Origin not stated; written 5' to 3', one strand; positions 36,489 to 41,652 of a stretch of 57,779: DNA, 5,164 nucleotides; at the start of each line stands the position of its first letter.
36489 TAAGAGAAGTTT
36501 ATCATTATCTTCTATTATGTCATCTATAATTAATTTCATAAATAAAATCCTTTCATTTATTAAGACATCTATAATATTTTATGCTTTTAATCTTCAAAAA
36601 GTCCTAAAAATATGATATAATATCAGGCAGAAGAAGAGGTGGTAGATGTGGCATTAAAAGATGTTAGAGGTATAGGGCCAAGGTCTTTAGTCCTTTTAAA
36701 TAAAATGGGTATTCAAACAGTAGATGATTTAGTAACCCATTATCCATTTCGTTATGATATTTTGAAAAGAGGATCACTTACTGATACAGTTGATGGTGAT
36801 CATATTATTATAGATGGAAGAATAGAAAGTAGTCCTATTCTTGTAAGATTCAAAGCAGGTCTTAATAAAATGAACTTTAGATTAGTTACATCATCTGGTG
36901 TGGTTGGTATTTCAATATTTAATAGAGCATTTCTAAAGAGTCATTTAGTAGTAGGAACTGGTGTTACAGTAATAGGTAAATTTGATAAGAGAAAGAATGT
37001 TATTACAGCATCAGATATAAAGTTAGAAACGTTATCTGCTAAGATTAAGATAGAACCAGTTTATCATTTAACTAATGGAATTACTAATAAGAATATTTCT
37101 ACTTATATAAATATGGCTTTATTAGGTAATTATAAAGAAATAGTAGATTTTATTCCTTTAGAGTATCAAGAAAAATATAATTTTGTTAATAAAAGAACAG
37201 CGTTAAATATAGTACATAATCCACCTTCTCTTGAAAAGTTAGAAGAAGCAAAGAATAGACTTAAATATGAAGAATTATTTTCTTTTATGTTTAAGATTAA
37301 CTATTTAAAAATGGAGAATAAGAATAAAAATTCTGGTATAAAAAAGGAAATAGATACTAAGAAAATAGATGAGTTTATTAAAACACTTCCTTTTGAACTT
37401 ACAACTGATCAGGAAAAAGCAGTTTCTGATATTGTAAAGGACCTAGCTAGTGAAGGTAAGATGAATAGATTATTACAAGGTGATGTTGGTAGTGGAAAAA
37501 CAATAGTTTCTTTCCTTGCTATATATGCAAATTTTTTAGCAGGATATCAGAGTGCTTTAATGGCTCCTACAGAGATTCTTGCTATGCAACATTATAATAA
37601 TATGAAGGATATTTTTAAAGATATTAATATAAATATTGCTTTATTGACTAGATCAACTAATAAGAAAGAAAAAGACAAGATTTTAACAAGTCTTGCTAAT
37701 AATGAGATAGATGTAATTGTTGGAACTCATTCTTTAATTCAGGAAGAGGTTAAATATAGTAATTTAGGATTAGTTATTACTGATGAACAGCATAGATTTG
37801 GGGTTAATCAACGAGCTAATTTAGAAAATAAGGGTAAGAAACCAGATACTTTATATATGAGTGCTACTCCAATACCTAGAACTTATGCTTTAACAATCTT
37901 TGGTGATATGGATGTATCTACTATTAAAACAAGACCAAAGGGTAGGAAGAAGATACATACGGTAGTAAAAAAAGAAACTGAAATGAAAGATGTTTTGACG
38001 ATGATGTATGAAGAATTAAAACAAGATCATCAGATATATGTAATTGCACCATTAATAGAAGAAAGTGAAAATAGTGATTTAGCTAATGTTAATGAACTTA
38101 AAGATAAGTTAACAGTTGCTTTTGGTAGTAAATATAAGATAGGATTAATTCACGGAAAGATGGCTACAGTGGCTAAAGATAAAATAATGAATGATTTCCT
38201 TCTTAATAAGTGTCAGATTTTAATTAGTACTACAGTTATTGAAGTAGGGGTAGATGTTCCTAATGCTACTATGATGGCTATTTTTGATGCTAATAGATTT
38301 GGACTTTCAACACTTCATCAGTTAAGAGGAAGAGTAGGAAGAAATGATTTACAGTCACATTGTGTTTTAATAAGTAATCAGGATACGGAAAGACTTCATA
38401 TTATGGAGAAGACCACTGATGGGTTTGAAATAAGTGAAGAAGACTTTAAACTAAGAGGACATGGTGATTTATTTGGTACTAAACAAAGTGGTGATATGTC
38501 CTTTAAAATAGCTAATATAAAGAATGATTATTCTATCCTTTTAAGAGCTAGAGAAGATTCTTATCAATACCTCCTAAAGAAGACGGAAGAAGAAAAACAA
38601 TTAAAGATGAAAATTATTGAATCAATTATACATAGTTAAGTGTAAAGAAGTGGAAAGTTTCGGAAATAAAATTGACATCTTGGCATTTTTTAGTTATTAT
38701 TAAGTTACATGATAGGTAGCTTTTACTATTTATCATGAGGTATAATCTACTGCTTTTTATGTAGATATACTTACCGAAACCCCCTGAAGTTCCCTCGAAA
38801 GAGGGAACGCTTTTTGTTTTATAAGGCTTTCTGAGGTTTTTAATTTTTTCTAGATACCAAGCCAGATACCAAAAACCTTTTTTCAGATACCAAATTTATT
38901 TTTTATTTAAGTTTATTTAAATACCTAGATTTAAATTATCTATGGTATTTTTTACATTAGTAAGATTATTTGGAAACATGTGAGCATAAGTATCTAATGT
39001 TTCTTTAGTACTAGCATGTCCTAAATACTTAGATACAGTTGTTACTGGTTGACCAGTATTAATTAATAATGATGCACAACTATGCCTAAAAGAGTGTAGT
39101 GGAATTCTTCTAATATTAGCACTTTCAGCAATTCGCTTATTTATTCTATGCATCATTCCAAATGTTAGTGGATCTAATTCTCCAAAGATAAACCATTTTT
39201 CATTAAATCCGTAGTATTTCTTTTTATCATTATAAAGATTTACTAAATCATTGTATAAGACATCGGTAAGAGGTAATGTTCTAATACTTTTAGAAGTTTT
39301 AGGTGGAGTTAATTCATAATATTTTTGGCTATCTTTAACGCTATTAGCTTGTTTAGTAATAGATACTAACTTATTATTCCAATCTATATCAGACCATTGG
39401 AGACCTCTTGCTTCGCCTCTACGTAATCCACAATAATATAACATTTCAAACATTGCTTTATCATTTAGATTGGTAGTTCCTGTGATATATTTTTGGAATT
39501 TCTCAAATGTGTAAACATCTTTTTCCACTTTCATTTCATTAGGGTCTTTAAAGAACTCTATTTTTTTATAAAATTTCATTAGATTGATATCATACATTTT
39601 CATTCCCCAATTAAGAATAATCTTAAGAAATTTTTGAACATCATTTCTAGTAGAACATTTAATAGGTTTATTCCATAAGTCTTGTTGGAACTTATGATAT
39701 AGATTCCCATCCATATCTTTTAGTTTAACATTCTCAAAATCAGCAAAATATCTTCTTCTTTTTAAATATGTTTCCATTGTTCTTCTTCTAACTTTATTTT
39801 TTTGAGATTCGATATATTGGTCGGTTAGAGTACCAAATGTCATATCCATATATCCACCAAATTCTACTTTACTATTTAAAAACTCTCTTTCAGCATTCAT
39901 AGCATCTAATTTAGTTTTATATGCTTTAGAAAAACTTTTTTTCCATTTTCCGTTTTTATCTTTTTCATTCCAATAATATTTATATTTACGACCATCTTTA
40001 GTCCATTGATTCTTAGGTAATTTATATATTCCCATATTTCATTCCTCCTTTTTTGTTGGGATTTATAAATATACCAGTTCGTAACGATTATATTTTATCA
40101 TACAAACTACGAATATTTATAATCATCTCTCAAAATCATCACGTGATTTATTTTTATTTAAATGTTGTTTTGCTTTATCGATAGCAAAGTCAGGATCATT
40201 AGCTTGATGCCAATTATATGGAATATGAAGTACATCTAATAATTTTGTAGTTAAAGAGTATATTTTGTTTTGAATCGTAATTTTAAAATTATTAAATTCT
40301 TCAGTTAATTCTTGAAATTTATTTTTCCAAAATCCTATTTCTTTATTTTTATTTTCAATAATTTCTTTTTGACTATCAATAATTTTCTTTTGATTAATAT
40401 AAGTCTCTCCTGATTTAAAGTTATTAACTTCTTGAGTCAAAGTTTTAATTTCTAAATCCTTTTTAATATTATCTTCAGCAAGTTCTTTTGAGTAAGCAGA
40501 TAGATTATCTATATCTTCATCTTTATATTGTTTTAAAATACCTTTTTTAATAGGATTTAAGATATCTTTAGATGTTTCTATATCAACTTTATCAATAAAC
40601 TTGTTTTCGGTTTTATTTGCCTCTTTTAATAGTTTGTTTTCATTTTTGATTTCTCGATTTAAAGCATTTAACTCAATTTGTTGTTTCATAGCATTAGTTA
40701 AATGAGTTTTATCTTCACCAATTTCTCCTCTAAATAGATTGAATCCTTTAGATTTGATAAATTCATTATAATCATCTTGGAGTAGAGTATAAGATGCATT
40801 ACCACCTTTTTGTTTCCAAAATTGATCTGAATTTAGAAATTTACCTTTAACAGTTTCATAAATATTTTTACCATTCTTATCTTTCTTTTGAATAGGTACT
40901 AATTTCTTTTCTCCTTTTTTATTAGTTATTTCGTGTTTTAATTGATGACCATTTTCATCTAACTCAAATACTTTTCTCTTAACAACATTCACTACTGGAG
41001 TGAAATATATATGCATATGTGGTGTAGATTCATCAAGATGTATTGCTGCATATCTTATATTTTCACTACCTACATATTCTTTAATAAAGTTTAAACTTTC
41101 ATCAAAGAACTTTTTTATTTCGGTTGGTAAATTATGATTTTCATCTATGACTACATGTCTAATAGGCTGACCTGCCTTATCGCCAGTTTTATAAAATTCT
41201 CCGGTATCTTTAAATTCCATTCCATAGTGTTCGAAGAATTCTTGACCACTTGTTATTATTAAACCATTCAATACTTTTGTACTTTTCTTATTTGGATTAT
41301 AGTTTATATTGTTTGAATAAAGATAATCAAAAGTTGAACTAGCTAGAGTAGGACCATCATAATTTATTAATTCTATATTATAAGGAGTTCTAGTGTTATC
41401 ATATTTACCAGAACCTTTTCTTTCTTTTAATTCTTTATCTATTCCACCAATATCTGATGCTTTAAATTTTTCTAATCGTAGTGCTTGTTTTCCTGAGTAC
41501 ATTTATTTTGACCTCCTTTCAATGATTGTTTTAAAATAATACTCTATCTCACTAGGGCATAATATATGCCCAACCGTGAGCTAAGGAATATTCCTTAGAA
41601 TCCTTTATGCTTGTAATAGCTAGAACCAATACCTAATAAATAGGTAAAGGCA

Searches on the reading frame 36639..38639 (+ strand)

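Call 37: search_protein_families(library=pfam, max_evalue=0.01, proteins=[window:36639-38639:+])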
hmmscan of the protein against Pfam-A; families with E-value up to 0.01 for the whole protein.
window:36639-38639:+ (666 aa): 8 families
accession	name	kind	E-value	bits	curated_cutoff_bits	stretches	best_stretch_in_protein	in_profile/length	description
PF00270.35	DEAD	-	4.6e-26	92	26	1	256-415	2-163/167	DEAD/DEAH box helicase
PF00271.37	Helicase_C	-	1.8e-23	83.4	23.5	1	456-569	10-109/110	Helicase conserved C-terminal domain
PF04851.21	ResIII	-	9.4e-16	58.6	22.5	1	253-411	3-162/164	Type III restriction enzyme, res subunit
PF19833.4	RecG_dom3_C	-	4.2e-12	46.4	26.8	1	592-652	1-61/87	ATP-dependent DNA helicase RecG, domain 3, C-terminal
PF17191.10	RecG_wedge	-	4.2e-10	39.9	23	1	7-157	3-155/162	RecG wedge domain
PF07517.20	SecA_DEAD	-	2.7e-05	24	24.6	1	283-348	99-164/290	SecA DEAD-like domain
PF22590.2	Cas3-like_C_2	-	0.00071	20.3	27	1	485-570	16-105/106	CRISPR-associated nuclease/helicase Cas3, C-terminal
PF14520.12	HHH_5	-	0.0038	18.1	27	0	5-32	3-30/57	Helix-hairpin-helix domain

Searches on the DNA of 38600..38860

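Call 89: search_rna_families(source=window, start=38600, end=38860, threshold=evalue, max_evalue=1)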
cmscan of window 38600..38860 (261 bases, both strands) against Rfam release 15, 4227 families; matches with E-value up to 1: 1.
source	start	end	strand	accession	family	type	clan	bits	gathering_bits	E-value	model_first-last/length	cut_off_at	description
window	38762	38838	+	RF03149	RAGATH-12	Gene; sRNA;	-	26.1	75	0.0018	1-78/78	no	RAGATH-12 RNA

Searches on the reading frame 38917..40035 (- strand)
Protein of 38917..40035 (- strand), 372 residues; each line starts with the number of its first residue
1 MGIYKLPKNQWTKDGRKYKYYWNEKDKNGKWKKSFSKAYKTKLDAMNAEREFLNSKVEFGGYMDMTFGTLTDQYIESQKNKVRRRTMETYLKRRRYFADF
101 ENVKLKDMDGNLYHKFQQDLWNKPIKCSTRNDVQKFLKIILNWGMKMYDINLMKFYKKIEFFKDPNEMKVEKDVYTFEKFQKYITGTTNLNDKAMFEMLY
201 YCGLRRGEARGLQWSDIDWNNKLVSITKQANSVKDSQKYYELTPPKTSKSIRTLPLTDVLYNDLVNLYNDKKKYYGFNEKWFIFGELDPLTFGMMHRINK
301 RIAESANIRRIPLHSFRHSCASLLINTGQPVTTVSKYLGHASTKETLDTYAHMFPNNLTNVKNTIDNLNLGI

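Call 3: search_protein_families(library=pfam, proteins=[window:38917-40035:-], max_evalue=0.01)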
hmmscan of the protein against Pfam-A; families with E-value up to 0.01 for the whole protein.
window:38917-40035:- (372 aa): 4 families
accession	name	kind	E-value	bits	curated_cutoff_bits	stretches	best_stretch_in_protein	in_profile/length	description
PF00589.27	Phage_integrase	-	2.4e-26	93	27.1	1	186-354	18-169/172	Phage integrase family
PF14659.12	Phage_int_SAM_3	-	0.00014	22.4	22.6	1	66-120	1-57/58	Phage integrase, N-terminal SAM-like domain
PF13102.12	Phage_int_SAM_5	-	0.00015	22.5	22.3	1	66-147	1-85/98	Phage integrase SAM-like domain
PF14657.12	Arm-DNA-bind_4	-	0.00084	19.3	22.3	1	18-54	4-40/47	Arm DNA-binding domain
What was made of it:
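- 38917..40035 (-): Tyrosine integrase of IME-1. Pfam Phage_integrase E=2.4e-26 (call 3).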

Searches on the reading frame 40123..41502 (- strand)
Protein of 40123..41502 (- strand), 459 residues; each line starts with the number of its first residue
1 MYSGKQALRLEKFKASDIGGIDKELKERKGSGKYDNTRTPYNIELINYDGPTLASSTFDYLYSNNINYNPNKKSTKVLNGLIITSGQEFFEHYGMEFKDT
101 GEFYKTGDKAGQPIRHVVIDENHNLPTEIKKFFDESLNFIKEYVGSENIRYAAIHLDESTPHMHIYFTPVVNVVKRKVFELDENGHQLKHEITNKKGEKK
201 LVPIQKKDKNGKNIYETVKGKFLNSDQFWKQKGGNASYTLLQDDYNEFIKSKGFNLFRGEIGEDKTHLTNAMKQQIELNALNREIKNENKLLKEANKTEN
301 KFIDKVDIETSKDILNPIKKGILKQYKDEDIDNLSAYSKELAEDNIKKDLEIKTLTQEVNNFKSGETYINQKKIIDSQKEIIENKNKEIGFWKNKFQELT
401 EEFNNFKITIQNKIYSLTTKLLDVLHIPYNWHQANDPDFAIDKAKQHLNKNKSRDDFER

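Call 3: search_protein_families(library=pfam, proteins=[window:40123-41502:-], max_evalue=0.01)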
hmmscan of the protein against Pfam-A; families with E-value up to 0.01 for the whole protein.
window:40123-41502:- (459 aa): 2 families
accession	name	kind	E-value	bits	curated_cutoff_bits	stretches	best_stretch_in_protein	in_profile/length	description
PF01076.25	Mob_Pre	-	2.3e-20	73.7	25.5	2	127-195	98-166/196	Plasmid recombination enzyme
PF03432.20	Relaxase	-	0.00087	20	24.6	1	89-175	22-106/132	MobA/VirD2-like, nuclease domain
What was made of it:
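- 40123..41502 (-): Mob_Pre-type relaxase. Pfam Mob_Pre E=2.3e-20 (call 3).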
